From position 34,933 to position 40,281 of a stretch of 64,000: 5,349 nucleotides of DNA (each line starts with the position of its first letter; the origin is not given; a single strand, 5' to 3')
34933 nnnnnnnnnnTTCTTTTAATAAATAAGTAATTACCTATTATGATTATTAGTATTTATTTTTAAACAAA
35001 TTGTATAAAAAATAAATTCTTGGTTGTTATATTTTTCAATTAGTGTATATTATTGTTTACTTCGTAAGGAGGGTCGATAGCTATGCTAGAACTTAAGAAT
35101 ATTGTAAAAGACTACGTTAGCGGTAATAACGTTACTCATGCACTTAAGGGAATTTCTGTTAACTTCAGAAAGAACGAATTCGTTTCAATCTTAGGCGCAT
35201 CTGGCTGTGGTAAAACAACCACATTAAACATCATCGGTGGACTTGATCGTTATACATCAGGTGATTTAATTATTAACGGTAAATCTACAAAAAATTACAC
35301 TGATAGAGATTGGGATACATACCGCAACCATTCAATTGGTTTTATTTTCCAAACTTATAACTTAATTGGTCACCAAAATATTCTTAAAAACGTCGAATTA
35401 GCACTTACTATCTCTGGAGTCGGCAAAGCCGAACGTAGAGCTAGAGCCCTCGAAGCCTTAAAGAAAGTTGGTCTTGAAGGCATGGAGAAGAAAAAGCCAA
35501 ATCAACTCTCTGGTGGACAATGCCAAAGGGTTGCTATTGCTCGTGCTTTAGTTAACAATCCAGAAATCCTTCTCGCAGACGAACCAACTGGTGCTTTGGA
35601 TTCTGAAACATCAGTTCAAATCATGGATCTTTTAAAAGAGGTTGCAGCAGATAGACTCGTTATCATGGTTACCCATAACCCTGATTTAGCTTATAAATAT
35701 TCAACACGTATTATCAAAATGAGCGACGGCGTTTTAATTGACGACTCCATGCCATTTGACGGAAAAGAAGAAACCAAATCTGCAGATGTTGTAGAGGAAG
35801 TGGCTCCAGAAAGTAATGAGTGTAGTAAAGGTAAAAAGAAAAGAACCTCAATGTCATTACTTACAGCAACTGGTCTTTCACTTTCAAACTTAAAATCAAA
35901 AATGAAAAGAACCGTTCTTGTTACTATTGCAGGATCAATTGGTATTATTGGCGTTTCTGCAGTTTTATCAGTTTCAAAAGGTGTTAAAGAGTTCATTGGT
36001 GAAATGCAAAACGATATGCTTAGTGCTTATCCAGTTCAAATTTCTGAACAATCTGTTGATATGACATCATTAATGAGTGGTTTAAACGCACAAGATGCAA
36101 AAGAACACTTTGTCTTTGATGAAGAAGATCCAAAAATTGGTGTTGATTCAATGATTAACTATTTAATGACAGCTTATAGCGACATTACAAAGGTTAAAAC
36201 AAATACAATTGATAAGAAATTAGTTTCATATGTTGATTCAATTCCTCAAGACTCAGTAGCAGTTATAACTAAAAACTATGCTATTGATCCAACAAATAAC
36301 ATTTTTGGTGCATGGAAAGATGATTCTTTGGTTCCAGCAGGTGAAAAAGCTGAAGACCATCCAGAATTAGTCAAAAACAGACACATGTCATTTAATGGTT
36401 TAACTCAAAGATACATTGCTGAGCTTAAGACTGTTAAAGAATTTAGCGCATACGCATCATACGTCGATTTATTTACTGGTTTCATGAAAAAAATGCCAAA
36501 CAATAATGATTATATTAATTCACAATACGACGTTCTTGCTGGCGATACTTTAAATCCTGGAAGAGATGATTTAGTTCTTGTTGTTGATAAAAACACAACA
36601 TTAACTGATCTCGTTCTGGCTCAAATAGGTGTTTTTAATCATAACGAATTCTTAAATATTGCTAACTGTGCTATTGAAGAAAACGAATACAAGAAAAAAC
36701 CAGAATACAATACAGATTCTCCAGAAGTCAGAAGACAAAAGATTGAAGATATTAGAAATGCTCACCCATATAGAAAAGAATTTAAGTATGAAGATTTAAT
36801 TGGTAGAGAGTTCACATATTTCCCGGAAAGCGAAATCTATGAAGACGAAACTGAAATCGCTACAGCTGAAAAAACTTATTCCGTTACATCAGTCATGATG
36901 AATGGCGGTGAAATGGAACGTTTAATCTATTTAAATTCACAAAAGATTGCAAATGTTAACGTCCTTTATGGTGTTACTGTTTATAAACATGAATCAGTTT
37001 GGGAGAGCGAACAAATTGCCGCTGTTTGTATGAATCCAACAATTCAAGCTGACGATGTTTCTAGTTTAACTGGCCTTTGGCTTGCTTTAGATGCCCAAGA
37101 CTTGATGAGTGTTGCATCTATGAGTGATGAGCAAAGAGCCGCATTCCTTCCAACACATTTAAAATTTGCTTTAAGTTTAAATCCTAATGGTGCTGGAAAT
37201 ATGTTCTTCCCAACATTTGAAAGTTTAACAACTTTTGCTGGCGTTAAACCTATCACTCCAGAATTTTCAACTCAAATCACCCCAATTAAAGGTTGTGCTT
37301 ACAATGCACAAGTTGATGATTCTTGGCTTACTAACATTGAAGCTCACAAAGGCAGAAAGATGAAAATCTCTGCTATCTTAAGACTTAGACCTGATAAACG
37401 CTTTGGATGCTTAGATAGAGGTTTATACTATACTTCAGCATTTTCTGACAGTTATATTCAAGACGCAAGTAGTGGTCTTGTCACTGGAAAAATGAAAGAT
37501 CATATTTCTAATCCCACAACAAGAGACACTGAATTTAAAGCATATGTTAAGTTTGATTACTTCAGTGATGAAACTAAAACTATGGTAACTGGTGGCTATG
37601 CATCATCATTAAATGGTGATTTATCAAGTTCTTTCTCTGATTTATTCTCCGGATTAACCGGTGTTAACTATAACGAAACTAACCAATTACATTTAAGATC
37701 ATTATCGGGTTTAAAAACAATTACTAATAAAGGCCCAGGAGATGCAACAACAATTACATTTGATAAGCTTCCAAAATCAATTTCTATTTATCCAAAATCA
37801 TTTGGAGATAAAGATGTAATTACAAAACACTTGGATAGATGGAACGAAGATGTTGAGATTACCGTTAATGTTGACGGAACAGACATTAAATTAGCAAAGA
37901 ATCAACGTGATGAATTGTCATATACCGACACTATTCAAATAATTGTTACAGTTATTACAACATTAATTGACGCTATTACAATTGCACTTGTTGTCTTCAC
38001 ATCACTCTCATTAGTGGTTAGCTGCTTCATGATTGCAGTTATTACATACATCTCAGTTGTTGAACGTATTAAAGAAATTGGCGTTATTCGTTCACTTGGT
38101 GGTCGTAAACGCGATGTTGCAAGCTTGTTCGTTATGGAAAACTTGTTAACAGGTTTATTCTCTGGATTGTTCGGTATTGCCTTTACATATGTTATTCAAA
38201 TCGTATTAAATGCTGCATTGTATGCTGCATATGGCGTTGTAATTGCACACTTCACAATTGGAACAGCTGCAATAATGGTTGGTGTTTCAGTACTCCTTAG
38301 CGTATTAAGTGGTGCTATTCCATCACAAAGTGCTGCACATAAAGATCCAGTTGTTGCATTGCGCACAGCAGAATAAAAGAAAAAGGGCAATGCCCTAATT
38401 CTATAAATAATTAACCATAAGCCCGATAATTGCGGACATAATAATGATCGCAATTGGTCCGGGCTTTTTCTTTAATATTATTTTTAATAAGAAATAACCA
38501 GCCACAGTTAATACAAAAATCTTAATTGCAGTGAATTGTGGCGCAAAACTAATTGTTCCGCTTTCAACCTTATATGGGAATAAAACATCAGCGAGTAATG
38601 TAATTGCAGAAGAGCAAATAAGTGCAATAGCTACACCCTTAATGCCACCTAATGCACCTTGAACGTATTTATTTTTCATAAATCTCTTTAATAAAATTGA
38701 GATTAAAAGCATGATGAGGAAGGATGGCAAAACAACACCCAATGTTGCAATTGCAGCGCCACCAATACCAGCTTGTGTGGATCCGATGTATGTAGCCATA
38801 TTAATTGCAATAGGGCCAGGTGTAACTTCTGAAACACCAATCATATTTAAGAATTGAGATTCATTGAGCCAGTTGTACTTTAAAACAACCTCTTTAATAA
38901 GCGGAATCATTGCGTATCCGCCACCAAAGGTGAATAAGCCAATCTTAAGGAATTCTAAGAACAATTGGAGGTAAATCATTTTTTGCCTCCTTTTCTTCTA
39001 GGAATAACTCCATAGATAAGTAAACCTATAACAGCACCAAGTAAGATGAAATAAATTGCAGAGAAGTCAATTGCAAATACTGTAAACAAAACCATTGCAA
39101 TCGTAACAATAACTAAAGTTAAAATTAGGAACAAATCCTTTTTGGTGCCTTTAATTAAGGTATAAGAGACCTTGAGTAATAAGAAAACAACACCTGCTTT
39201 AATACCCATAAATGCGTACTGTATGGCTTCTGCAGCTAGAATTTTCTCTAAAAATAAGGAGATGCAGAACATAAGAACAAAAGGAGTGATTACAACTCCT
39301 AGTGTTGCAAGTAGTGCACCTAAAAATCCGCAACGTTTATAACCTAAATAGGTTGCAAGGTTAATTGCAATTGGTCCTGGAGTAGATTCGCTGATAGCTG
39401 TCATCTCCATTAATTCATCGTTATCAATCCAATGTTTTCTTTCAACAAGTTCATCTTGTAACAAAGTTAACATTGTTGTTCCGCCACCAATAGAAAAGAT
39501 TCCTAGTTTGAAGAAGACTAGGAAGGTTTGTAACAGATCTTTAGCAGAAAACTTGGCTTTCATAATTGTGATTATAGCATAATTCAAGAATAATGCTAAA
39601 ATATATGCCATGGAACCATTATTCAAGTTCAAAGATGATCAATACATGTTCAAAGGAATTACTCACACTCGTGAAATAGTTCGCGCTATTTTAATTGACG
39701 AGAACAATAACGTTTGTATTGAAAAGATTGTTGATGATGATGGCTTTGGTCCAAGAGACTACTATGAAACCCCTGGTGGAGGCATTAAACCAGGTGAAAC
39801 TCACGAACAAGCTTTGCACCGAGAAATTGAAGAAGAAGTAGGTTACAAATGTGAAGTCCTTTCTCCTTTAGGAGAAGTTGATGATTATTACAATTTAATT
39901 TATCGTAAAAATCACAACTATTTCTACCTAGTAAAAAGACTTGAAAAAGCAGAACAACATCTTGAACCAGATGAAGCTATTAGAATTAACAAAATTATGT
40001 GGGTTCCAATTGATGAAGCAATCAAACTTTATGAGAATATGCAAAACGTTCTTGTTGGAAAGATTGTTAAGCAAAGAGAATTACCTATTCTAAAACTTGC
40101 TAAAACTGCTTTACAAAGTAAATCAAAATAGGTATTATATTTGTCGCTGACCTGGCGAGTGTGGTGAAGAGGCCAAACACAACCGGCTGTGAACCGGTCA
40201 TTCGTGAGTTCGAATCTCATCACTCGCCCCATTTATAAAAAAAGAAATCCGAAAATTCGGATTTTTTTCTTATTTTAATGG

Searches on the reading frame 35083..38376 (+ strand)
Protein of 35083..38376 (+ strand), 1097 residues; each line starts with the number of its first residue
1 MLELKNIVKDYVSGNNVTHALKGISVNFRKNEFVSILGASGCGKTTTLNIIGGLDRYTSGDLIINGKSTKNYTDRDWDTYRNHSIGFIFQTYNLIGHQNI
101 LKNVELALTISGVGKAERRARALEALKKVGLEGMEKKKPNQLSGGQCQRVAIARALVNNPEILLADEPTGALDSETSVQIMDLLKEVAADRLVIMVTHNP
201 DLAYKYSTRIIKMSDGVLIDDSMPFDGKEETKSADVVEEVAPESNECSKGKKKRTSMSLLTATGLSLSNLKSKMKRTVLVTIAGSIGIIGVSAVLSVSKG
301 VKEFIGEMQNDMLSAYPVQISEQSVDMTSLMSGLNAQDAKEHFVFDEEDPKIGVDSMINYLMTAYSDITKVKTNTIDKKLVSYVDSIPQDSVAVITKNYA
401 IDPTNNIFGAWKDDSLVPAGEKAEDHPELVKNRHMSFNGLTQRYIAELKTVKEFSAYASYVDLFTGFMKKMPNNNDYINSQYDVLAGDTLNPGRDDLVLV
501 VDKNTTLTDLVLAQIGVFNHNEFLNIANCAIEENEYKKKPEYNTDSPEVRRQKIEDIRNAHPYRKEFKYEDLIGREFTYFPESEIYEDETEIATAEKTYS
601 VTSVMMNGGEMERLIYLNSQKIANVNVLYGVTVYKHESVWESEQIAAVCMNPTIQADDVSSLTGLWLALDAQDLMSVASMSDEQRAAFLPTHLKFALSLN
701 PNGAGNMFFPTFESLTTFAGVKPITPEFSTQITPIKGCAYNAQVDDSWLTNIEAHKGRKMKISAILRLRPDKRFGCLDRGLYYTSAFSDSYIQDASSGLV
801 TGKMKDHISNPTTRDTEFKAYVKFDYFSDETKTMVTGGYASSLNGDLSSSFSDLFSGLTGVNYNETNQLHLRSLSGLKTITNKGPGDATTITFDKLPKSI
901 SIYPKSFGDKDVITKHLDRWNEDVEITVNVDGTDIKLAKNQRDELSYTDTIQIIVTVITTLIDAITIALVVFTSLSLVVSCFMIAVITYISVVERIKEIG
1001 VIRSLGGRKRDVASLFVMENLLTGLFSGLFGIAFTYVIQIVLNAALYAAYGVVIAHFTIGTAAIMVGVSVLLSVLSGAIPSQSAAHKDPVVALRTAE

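Call 71: search_protein_families(library=pfam, proteins=[window:35083-38376:+], max_evalue=0.00001)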
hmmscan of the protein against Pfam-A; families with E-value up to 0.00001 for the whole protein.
window:35083-38376:+ (1097 aa): 2 families
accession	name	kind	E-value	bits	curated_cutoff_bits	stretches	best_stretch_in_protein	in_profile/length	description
PF00005.33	ABC_tran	-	4.2e-33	115.3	25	1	21-169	1-136/137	ABC transporter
PF02687.27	FtsX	-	4.6e-16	59.4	25.5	1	971-1089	2-120/120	FtsX-like permease C-terminal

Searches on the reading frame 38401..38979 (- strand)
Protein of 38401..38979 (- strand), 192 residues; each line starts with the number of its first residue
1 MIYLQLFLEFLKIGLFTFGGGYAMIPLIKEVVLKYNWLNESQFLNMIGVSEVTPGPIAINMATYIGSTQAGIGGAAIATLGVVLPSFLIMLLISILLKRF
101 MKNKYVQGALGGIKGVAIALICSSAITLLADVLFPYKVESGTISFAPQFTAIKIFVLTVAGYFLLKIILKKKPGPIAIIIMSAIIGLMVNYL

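Call 71: search_protein_families(library=pfam, proteins=[window:38401-38979:-], max_evalue=0.00001)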
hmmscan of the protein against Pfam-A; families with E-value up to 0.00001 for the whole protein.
window:38401-38979:- (192 aa): 1 family
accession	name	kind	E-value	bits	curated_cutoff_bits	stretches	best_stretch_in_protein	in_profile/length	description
PF02417.20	Chromate_transp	-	7.4e-48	163.1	28.6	1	4-187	1-166/166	Chromate transporter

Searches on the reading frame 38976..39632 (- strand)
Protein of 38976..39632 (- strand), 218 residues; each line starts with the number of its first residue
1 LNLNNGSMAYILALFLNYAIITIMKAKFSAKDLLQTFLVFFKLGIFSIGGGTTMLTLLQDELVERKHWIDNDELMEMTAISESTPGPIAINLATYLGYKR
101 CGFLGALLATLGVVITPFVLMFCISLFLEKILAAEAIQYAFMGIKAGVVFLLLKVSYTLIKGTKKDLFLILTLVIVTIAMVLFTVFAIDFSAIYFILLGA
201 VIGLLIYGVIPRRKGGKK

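Call 79: search_protein_families(library=pfam, proteins=[window:38976-39632:-], max_evalue=0.01)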
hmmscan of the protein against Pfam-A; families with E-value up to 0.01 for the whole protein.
window:38976-39632:- (218 aa): 1 family
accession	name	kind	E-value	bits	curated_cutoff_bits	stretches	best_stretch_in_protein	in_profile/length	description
PF02417.20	Chromate_transp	-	5.5e-46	157.1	28.6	1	34-204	1-166/166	Chromate transporter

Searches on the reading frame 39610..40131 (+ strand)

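Call 79: search_protein_families(library=pfam, proteins=[window:39610-40131:+], max_evalue=0.01)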
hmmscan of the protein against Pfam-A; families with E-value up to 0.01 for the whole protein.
window:39610-40131:+ (173 aa): 2 families
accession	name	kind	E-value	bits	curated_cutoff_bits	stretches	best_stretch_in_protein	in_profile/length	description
PF00293.34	NUDIX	-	6e-18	65.6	21.1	1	23-141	5-124/134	NUDIX domain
PF14815.12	NUDIX_4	-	0.004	17.4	35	1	50-137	25-98/113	NUDIX domain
